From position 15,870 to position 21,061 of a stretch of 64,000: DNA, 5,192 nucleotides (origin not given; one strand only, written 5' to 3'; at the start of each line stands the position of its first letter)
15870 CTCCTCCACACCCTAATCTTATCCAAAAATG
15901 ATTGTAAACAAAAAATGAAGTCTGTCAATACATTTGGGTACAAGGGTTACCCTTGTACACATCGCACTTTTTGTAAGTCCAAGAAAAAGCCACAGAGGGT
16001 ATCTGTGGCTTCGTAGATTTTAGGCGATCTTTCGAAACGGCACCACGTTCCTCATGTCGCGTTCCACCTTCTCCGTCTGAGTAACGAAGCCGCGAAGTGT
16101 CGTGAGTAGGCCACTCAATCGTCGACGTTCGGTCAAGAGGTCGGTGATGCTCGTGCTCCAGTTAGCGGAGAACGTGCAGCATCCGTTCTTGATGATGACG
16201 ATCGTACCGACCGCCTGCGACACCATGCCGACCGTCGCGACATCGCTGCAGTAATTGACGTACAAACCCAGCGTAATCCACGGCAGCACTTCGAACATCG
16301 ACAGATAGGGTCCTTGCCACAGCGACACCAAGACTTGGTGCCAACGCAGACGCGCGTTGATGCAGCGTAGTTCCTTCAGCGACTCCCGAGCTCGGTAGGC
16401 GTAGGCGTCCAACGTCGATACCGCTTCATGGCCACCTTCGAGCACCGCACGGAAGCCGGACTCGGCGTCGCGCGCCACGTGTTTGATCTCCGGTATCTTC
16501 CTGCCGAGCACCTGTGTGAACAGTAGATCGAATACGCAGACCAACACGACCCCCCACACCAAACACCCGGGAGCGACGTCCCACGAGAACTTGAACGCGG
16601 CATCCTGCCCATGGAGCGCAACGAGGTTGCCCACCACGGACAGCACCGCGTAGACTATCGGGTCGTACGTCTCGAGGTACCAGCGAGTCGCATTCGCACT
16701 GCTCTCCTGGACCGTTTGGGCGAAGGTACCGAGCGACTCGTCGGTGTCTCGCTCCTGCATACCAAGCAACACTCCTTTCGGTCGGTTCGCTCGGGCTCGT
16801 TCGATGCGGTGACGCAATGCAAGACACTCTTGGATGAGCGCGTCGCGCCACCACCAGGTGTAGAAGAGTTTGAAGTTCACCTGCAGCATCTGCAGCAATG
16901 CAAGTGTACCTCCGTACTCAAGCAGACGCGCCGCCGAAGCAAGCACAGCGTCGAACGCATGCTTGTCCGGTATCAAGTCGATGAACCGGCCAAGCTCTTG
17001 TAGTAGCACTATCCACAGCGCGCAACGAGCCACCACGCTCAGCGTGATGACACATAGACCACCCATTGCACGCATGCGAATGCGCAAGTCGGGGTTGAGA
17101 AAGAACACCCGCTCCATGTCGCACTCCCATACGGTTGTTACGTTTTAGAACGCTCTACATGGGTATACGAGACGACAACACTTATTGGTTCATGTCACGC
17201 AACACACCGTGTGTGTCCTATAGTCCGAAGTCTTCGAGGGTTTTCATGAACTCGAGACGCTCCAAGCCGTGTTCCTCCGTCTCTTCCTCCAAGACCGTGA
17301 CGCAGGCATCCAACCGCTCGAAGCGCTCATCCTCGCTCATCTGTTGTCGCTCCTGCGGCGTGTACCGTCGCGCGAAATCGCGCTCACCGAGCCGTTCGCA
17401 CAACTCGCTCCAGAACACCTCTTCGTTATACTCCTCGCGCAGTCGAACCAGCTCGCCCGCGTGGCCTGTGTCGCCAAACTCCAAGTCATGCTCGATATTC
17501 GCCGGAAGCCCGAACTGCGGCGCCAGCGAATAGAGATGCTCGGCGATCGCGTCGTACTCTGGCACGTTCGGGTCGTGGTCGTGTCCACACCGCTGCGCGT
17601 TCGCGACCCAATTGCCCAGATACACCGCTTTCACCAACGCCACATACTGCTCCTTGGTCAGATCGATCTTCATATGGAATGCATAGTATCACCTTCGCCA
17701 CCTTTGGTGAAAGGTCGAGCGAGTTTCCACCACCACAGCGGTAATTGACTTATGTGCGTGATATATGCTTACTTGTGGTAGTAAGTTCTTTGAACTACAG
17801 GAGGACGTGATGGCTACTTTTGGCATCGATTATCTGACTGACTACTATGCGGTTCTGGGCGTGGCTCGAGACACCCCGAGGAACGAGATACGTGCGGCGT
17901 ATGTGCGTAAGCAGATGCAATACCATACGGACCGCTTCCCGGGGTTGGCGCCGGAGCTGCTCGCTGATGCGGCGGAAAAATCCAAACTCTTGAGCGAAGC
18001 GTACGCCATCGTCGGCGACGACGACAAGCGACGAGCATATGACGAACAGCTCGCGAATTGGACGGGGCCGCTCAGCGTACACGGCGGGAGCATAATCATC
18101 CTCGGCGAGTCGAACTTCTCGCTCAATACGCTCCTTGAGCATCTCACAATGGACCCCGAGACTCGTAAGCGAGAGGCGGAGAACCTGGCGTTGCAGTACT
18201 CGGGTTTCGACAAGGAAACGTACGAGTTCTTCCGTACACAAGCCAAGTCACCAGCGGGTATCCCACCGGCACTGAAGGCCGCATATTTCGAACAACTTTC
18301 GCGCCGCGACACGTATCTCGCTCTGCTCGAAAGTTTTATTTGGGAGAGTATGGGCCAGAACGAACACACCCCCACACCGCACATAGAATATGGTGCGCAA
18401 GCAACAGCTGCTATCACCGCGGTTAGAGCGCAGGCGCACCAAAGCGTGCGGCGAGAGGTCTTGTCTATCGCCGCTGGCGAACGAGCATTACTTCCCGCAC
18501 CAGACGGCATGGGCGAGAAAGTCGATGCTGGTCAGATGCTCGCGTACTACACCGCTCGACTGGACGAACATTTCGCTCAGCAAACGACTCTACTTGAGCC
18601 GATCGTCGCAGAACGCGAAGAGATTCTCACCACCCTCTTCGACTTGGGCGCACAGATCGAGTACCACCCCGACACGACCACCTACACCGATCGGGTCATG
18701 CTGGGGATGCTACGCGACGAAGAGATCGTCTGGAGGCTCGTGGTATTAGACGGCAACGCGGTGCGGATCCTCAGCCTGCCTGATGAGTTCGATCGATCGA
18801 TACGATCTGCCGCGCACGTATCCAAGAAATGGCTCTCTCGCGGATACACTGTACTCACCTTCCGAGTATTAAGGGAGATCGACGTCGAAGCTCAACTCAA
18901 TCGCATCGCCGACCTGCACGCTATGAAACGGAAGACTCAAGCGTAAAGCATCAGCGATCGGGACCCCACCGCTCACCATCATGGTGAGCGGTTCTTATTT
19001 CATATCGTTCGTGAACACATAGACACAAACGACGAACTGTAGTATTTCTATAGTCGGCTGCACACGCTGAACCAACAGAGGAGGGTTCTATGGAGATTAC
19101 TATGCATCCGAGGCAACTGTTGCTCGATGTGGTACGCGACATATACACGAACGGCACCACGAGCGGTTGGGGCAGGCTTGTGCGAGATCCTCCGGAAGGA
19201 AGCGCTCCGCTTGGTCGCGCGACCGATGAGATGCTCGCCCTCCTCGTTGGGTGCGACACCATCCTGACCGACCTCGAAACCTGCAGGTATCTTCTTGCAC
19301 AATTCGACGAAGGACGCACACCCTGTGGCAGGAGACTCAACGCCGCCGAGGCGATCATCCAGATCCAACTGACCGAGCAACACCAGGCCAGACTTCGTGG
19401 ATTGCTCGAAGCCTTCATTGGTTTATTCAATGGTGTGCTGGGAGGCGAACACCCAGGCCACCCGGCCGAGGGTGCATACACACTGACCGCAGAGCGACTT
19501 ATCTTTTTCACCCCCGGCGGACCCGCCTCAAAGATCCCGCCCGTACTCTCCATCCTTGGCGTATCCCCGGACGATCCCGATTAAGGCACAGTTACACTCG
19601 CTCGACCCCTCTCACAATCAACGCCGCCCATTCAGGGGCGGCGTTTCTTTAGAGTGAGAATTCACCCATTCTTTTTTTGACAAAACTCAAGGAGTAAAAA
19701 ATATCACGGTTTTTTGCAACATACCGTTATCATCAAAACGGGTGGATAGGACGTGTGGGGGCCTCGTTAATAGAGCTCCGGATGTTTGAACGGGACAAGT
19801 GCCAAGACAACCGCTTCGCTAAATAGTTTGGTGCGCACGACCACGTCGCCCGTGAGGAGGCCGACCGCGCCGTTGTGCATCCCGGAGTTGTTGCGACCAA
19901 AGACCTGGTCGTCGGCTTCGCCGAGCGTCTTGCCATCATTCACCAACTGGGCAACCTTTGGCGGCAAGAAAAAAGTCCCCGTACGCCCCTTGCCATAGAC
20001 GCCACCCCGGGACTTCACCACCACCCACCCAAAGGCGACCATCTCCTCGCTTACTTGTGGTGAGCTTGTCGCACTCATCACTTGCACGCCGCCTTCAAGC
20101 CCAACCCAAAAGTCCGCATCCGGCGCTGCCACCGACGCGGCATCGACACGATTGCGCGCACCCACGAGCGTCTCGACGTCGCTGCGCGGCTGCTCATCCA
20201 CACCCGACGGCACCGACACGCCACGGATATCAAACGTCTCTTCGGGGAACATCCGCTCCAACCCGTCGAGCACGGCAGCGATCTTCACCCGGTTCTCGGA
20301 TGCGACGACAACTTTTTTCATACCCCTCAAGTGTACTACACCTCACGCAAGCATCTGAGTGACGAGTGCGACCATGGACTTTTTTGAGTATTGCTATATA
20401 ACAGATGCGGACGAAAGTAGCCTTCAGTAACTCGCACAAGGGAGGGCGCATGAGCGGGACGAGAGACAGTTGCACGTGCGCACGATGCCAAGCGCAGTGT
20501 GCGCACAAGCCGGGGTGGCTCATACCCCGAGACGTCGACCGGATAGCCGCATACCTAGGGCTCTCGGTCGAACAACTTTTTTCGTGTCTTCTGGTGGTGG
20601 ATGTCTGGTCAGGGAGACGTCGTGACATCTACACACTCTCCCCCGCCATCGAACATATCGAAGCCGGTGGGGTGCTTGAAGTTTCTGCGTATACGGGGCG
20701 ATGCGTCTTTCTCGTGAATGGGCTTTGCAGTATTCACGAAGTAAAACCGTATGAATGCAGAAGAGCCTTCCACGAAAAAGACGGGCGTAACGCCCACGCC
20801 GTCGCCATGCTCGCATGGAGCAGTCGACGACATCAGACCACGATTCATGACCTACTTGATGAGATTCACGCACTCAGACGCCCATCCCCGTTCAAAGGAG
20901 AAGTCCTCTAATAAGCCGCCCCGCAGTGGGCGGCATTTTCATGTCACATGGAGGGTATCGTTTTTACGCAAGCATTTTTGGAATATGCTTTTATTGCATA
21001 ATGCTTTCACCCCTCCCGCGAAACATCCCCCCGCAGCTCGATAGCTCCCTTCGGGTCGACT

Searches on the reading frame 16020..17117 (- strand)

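Call 7: search_protein_families(library=pfam, proteins=[window:16020-17117:-], max_evalue=0.01)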
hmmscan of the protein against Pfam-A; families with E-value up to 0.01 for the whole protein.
window:16020-17117:- (365 aa): 1 family
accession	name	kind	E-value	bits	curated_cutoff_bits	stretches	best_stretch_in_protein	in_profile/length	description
PF05992.17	SbmA_BacA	-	1.5e-08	35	24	1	181-335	159-308/315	SbmA/BacA-like family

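Call 8: search_protein_families(library=ncbifam, proteins=[window:16020-17117:-], max_evalue=0.01)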
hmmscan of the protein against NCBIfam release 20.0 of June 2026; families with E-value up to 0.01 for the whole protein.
window:16020-17117:- (365 aa): 2 families
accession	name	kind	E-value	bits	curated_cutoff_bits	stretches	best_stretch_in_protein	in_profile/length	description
NF009036.0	PRK12369.1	equivalog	8.4e-12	45.1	385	1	4-335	4-316/326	putative transporter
NF008306.0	PRK11098.1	equivalog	0.00053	19.4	492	1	183-347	244-403/413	peptide antibiotic transporter SbmA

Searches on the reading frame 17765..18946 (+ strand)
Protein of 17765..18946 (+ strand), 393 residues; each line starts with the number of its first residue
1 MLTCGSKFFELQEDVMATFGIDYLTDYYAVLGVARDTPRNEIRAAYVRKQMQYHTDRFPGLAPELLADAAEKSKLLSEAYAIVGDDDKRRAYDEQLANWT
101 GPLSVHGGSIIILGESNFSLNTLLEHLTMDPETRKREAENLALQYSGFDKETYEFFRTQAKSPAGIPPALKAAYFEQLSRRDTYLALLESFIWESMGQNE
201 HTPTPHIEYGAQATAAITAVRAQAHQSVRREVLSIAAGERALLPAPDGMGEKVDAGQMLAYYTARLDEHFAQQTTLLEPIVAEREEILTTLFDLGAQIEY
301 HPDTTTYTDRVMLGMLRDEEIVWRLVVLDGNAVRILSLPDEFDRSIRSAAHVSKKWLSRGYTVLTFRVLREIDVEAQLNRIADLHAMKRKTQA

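Call 7: search_protein_families(library=pfam, proteins=[window:17765-18946:+], max_evalue=0.01)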
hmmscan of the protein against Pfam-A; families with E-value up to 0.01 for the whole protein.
window:17765-18946:+ (393 aa): 1 family
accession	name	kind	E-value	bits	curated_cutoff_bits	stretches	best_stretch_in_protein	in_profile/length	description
PF00226.36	DnaJ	-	1.1e-13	51.5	27.8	1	26-93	1-63/63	DnaJ domain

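Call 8: search_protein_families(library=ncbifam, proteins=[window:17765-18946:+], max_evalue=0.01)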
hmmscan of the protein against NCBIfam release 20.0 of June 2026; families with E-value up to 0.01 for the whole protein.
window:17765-18946:+ (393 aa): 13 families
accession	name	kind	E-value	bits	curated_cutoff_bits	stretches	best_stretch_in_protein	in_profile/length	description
TIGR02349.1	DnaJ_bact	equivalog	9.4e-15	54.8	377.2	1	26-96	1-66/354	molecular chaperone DnaJ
NF008035.0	PRK10767.1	subfamily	1.8e-13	50.3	338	1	25-94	4-68/374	molecular chaperone DnaJ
NF010874.0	PRK14281.1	equivalog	5.7e-12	45.4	619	1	26-94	4-67/397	chaperone protein DnaJ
NF010894.0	PRK14301.1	equivalog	1e-11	44.5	548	1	25-94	4-68/373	chaperone protein DnaJ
NF010892.0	PRK14299.1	equivalog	1.7e-11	43.9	392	1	25-108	4-86/291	chaperone protein DnaJ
NF010885.0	PRK14292.1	equivalog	1.2e-10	40.9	585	1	25-94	2-65/371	chaperone protein DnaJ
NF010872.0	PRK14279.1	equivalog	7.9e-10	38.4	556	1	26-95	10-74/394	molecular chaperone DnaJ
NF037946.1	terminal_TopJ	equivalog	1.7e-09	36.8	300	1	26-93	6-67/810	terminal organelle assembly protein TopJ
NF010871.0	PRK14278.1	equivalog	2.5e-08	33.2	502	1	25-93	3-65/378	molecular chaperone DnaJ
NF050028.1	CldAdptActJ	equivalog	7.3e-08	32.8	150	1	25-98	2-75/93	cold adaptation protein ActJcold adaptation protein ActJ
NF007618.0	PRK10266.1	equivalog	2.2e-07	30.7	403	1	24-95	3-68/306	curved DNA-binding protein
NF006948.0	PRK09430.1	equivalog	5.9e-06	26.1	162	1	22-84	197-261/267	co-chaperone DjlA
TIGR03835.1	termin_org_DnaJ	equivalog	2.7e-05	22.8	512.25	1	26-94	3-65/871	terminal organelle assembly protein TopJ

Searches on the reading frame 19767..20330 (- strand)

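Call 7: search_protein_families(library=pfam, proteins=[window:19767-20330:-], max_evalue=0.01)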
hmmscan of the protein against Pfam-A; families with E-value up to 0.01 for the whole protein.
window:19767-20330:- (187 aa): 1 family
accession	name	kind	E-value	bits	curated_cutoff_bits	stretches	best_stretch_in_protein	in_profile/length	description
PF01931.24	NTPase_I-T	-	6.4e-49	166.3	25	1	10-181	1-161/162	Protein of unknown function DUF84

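Call 8: search_protein_families(library=ncbifam, proteins=[window:19767-20330:-], max_evalue=0.01)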
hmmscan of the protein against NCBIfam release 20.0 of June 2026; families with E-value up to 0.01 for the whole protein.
window:19767-20330:- (187 aa): 5 families
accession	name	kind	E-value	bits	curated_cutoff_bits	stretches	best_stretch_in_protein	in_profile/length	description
NF003459.0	PRK05074.1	equivalog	1.3e-49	168.3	175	1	4-187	4-174/176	inosine/xanthosine triphosphatase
TIGR00258.1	TIGR00258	equivalog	4e-33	114.9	117.1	1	9-187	1-167/168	inosine/xanthosine triphosphatase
NF002850.0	PRK03114.1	equivalog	8.1e-25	87.4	199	1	5-178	1-159/169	DUF84 family protein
NF003039.0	PRK03941.1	equivalog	3.3e-24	85.6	199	1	6-187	2-173/176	NTPase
NF002250.0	PRK01170.1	subfamily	2.7e-16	60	489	1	6-187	151-320/322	bifunctional pantetheine-phosphate adenylyltransferase/NTP phosphatase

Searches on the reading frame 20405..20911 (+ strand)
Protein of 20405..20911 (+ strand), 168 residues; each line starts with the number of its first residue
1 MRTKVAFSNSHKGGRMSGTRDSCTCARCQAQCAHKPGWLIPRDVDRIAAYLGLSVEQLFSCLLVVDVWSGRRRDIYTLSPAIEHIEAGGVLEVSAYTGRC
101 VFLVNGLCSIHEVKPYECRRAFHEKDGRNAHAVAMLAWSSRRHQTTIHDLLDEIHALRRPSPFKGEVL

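Call 7: search_protein_families(library=pfam, proteins=[window:20405-20911:+], max_evalue=0.01)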
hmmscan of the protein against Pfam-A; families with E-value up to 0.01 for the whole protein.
window:20405-20911:+ (168 aa): 1 family
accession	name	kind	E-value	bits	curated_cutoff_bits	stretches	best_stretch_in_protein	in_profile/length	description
PF03692.20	CxxCxxCC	-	2.1e-05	25.6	23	1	25-122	2-71/85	Putative zinc- or iron-chelating domain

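Call 8: search_protein_families(library=ncbifam, proteins=[window:20405-20911:+], max_evalue=0.01)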
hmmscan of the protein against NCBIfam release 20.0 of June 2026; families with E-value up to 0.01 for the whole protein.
window:20405-20911:+ (168 aa): 0 families

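Call 48: find_homologous_proteins(query=window:20405-20911:+)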
Query window:20405-20911:+ (168 aa): 1 proteins with E <= 0.001 among 16 candidates.
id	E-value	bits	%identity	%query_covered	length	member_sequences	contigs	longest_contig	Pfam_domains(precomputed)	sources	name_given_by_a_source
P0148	6.3e-101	353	100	91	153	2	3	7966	PF03692.21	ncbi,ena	-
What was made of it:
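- Tried and rejected: The CxxCxxCC protein has no homologue other than itself in 5.8 billion proteins (call 48).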

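Call 66: search_protein_families(library=padloc, proteins=[window:20405-20911:+], max_evalue=0.001)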
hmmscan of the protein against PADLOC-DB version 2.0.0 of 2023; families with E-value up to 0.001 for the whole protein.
window:20405-20911:+ (168 aa): 0 families
